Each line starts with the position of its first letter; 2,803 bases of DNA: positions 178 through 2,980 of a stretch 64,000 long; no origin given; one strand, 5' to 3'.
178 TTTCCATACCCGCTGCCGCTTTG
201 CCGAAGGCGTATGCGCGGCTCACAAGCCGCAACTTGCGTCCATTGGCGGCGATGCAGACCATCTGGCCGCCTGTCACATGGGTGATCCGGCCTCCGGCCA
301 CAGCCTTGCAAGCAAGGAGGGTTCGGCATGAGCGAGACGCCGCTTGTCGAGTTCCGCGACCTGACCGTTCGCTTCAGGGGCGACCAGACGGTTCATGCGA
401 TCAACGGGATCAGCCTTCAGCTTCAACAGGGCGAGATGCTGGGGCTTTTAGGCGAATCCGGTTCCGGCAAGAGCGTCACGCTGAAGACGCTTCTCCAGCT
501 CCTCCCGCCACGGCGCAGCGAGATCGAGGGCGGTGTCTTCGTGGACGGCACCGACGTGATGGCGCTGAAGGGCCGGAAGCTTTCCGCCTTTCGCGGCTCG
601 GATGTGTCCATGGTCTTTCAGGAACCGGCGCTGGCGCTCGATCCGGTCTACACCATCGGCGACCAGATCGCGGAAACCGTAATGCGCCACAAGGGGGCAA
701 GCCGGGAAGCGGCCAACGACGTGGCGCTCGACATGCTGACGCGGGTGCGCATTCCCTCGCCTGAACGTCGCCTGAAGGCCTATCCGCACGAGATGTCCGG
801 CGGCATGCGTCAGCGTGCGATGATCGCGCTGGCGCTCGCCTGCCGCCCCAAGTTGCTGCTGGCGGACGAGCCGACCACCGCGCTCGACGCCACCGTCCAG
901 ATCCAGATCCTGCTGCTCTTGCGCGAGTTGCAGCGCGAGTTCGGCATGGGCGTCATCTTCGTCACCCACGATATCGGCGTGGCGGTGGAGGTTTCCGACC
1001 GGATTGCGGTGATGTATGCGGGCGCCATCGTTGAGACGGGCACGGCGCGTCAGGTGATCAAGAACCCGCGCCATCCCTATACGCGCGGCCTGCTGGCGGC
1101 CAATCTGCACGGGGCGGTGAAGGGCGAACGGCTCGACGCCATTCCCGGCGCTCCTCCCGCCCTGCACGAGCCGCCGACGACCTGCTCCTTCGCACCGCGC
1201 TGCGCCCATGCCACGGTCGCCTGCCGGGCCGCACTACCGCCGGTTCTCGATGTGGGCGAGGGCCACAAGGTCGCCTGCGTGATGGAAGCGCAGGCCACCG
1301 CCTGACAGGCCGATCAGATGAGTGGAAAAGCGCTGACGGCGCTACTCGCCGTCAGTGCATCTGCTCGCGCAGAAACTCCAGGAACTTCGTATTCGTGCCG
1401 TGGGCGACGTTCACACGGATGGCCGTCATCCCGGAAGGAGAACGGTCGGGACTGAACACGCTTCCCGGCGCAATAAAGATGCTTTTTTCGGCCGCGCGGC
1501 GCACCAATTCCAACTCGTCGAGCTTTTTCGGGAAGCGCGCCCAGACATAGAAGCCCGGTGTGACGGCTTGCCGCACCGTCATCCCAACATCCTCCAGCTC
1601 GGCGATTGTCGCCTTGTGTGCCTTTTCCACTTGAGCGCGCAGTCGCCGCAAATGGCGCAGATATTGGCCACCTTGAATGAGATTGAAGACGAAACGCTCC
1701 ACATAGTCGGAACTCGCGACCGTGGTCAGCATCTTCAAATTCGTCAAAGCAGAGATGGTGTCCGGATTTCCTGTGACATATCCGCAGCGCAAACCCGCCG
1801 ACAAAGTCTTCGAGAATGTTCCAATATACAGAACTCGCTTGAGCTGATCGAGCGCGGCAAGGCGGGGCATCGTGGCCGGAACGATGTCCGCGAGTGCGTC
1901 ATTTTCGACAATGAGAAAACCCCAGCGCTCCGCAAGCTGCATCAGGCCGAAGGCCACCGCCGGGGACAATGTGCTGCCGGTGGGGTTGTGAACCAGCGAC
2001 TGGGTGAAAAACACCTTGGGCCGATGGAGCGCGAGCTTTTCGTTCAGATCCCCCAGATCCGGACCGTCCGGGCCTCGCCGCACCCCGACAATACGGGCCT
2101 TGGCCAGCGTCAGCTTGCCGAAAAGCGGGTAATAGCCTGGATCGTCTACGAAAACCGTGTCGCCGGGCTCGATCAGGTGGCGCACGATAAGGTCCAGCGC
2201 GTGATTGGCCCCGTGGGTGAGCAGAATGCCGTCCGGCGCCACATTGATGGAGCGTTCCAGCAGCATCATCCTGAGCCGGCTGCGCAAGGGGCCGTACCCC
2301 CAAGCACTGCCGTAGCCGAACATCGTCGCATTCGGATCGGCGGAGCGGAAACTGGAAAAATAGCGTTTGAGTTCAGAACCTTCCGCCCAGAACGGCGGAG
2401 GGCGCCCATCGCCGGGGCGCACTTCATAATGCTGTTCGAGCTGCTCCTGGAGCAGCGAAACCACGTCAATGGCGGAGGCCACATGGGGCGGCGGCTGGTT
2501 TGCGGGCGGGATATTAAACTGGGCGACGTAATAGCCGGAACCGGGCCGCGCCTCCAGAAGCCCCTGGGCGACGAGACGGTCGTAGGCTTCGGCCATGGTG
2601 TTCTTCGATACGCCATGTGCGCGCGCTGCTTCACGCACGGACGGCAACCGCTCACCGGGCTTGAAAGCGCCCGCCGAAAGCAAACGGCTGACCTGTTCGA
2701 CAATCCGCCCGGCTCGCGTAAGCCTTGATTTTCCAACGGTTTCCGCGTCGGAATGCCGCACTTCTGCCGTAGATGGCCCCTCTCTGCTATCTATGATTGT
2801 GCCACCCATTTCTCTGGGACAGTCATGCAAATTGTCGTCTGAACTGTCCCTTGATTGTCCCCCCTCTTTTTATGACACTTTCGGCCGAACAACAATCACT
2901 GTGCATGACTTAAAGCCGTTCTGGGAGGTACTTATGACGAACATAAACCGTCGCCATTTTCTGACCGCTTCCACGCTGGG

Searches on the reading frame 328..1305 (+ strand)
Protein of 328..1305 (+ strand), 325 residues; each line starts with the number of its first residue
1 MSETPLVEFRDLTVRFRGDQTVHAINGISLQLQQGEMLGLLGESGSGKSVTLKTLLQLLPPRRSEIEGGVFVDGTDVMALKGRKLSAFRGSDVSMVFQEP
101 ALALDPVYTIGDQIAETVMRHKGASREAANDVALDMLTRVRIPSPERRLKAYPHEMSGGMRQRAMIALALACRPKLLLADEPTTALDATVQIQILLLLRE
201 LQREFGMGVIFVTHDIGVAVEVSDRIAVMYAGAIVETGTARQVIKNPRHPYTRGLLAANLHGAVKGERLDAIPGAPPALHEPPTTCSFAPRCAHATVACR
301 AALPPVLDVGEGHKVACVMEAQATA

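Call 5: search_protein_families(library=pfam, proteins=[window:328-1305:+])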
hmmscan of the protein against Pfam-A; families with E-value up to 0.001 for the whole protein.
window:328-1305:+ (325 aa): 4 families
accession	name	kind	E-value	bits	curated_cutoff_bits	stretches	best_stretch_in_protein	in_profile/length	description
PF00005.33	ABC_tran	-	1e-29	104.3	25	1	26-184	2-137/137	ABC transporter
PF08352.17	oligo_HPY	-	1.5e-16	61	27.1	1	235-299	1-65/65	Oligopeptide/dipeptide transporter, C-terminal region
PF13304.12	AAA_21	-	6e-08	33.5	27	1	145-218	227-302/304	AAA domain, putative AbiEii toxin, Type IV TA system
PF13401.12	AAA_22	-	0.00014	22.7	27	1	37-212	7-121/130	AAA domain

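Call 6: search_protein_families(library=ncbifam, proteins=[window:328-1305:+])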
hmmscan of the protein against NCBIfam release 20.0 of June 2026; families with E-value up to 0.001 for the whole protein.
window:328-1305:+ (325 aa): 184 families (the best 25 are shown)
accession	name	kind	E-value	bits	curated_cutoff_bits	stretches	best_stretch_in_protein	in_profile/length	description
NF007010.1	PRK09473.1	subfamily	2.8e-97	325.3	575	1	6-321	1-315/318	oligopeptide ABC transporter ATP-binding protein OppD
NF043079.1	MMSYN1_0167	equivalog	6.3e-93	312.4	740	2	83-314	298-529/561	oligopeptide ABC transporter ATP-binding protein OppD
NF008246.0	PRK11022.1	equivalog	5.6e-91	305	541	1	6-319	3-316/326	dipeptide ABC transporter ATP-binding protein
NF007613.0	PRK10261.1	equivalog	6.2e-85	285.9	1077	1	7-269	13-283/623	glutathione ABC transporter ATP-binding protein GsiA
NF011713.0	PRK15134.1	equivalog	2.1e-79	267.5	834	1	3-263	2-264/529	microcin C ABC transporter ATP-binding protein YejF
TIGR02770.1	nickel_nikD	equivalog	3.4e-75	252.4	318.7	1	25-259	2-229/230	nickel import ATP-binding protein NikD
NF047576.1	opine_ATP_CntF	equivalog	2.7e-69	233.3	385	1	23-259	18-253/264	staphylopine uptake ABC transporter ATP-binding protein CntF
NF047578.1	opine_ATP_CntD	equivalog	1.4e-68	231.1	380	1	22-259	17-253/266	staphylopine uptake ABC transporter ATP-binding protein CntD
NF008453.0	PRK11308.1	subfamily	7e-68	229.3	408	1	16-322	29-328/334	dipeptide ABC transporter ATP-binding protein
NF011659.0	PRK15079.1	equivalog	1.6e-67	227.6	540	1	16-319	31-330/334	murein tripeptide/oligopeptide ABC transporter ATP binding protein OppF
NF011674.0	PRK15093.1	equivalog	9.8e-61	205.7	627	1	5-318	2-322/330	putrescine export ABC transporter ATP-binding protein SapD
NF043071.1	DppF_dipep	equivalog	4e-58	197.4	660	1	16-319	30-326/331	dipeptide ABC transporter ATP-binding subunit DppF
NF043078.1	MMSYN1_0168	equivalog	8.6e-51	173.3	800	2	148-258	486-596/649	oligopeptide ABC transporter ATP-binding protein OppF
TIGR02769.1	nickel_nikE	equivalog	1.9e-49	168.5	332.55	1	19-260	21-254/265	nickel import ATP-binding protein NikE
TIGR01186.1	proV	subfamily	1.2e-48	166.1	326.6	1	23-256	7-230/363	betaine/proline/choline family ABC transporter ATP-binding protein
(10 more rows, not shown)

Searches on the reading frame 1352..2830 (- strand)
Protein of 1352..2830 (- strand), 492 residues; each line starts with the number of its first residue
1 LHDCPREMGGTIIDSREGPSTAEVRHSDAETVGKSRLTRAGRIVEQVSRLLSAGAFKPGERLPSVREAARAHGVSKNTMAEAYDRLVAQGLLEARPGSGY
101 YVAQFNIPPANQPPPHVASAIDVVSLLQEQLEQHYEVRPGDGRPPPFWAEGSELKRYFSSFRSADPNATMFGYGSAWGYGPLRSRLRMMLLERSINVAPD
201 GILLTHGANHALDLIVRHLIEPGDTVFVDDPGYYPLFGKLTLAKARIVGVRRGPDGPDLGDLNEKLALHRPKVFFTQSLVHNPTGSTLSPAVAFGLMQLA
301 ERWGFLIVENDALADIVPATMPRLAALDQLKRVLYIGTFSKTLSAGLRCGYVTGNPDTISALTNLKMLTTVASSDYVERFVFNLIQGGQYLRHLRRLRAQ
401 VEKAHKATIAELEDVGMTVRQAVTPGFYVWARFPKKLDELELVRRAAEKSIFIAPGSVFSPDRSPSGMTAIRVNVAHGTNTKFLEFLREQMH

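Call 5: search_protein_families(library=pfam, proteins=[window:1352-2830:-])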
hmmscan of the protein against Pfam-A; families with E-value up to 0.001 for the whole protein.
window:1352-2830:- (492 aa): 2 families
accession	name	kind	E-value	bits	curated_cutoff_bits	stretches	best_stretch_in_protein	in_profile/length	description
PF00155.27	Aminotran_1_2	-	2e-28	100.1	19.7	1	169-486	34-357/361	Aminotransferase class I and II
PF00392.27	GntR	-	3.2e-16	59.2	27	1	41-102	3-64/64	Bacterial regulatory proteins, gntR family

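Call 6: search_protein_families(library=ncbifam, proteins=[window:1352-2830:-])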
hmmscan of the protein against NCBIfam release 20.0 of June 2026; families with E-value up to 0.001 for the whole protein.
window:1352-2830:- (492 aa): 69 families (the best 25 are shown)
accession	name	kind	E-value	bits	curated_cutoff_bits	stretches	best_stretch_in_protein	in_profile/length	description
NF052282.1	PLP_TF_PdxR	equivalog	7e-67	226.4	320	1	42-486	5-443/448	MocR-like pyridoxine biosynthesis transcription factor PdxR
NF052290.2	MocR_like_YczR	exception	7.5e-52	176.5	487.4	1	41-464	22-430/458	MocR-like transcription factor YczR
NF052281.1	rhizopine_MocR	equivalog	5.3e-51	173.8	650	1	41-459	21-446/479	rhizopine catabolism transcriptional regulator MocR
NF052286.1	ecto_TF_EhuR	exception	2.6e-45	154.8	480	2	181-480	140-434/458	MocR-like ectoine utilization transcription factor EhuR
TIGR04461.1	endura_MppQ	equivalog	1.7e-33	116.3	540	1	168-467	45-357/392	enduracididine biosynthesis enzyme MppQ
NF041364.1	GntC_guanitoxin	equivalog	4.7e-31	108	415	1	168-477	28-341/356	guanitoxin biosynthesis PLP-dependent (S)-gamma-hydroxy-L-arginine cyclodehydratase GntC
NF052285.1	GABA_TF_GabR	exception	2.6e-30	105.6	600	2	186-451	144-409/456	MocR-like transcriptional regulator GabR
TIGR03947.1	viomycin_VioD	equivalog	2.2e-27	95.9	390.9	1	183-460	53-332/359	capreomycidine synthase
NF012025.0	PRK15481.1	equivalog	1.4e-26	93.1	573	2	199-469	142-408/432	MocR-like B6 salvage transcription factor PtsJ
TIGR01141.1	hisC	equivalog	1.4e-18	66.9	276.55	1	192-488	65-347/349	histidinol-phosphate transaminase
NF005305.0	PRK06836.1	equivalog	7.9e-16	58.3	376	1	158-460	56-364/396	pyridoxal phosphate-dependent aminotransferase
NF006756.0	PRK09276.1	subfamily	2.6e-15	56.3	507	1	202-460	96-357/387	LL-diaminopimelate aminotransferase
TIGR03540.1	DapC_direct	equivalog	2.8e-15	56.1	593.25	1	205-460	97-355/383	LL-diaminopimelate aminotransferase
TIGR03537.1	DapC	equivalog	8.9e-15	54.5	453.6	1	173-462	32-324/350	succinyldiaminopimelate transaminase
NF005732.0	PRK07550.1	equivalog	1.6e-14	53.8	366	1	167-476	60-370/389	aminotransferase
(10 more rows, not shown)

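Call 37: search_solved_structures(query=window:1352-2830:-, max_evalue=1e-10, show_alignments=1)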
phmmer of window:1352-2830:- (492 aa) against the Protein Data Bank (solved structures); distinct sequences matched with E-value up to 1e-10: 29.
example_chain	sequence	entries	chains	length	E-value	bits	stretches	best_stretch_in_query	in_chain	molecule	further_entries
1x0m_A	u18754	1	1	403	2.8e-34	122.1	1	171-487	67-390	Aminotransferase II Homologue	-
3aov_A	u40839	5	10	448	4e-34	121.6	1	171-487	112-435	Putative uncharacterized protein PH0207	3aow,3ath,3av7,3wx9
2egy_A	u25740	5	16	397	3.8e-32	115.1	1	171-462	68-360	Alpha-aminodipate aminotransferase | 2-aminoadipate transaminase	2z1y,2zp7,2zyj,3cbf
8tn2_A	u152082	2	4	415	1.7e-29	106.3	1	164-463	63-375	PLP-dependent aminotransferase MppQ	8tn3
1wst_A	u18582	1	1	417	2.1e-26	96.2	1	171-474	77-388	multiple substrate aminotransferase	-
4n0b_A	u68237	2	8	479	8.7e-23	84.3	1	49-459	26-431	HTH-type transcriptional regulatory protein GabR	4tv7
4mgr_A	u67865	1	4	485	9.1e-23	84.2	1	49-459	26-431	HTH-type transcriptional regulatory protein GabR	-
1vp4_A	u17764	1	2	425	1.4e-22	83.6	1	172-467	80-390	aminotransferase, putative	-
2zc0_A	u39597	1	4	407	1.4e-21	80.2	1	159-477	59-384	Alanine glyoxylate transaminase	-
7pq9_AAA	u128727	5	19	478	6.9e-19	71.4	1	50-464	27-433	PLP-dependent aminotransferase family protein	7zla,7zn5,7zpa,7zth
4gdy_A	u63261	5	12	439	2.1e-16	63.2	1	202-465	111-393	Kynurenine/alpha-aminoadipate aminotransferase, mitochondrial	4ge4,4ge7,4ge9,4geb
2qlr_A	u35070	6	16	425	3.5e-16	62.5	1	202-465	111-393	Kynurenine/alpha-aminoadipate aminotransferase mitochondrial | Kynurenine/alpha-aminoadipate aminotransferase, mitochondrial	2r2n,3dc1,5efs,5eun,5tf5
2xh1_A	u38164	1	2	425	3.5e-16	62.5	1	202-465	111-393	KYNURENINE/ALPHA-AMINOADIPATE AMINOTRANSFERASE, MITOCHONDRIAL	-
2vgz_A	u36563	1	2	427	3.5e-16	62.5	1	202-465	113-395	KYNURENINE/ALPHA-AMINOADIPATE AMINOTRANSFERASE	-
6d0a_A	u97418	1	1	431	3.6e-16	62.4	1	202-465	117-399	Kynurenine/alpha-aminoadipate aminotransferase, mitochondrial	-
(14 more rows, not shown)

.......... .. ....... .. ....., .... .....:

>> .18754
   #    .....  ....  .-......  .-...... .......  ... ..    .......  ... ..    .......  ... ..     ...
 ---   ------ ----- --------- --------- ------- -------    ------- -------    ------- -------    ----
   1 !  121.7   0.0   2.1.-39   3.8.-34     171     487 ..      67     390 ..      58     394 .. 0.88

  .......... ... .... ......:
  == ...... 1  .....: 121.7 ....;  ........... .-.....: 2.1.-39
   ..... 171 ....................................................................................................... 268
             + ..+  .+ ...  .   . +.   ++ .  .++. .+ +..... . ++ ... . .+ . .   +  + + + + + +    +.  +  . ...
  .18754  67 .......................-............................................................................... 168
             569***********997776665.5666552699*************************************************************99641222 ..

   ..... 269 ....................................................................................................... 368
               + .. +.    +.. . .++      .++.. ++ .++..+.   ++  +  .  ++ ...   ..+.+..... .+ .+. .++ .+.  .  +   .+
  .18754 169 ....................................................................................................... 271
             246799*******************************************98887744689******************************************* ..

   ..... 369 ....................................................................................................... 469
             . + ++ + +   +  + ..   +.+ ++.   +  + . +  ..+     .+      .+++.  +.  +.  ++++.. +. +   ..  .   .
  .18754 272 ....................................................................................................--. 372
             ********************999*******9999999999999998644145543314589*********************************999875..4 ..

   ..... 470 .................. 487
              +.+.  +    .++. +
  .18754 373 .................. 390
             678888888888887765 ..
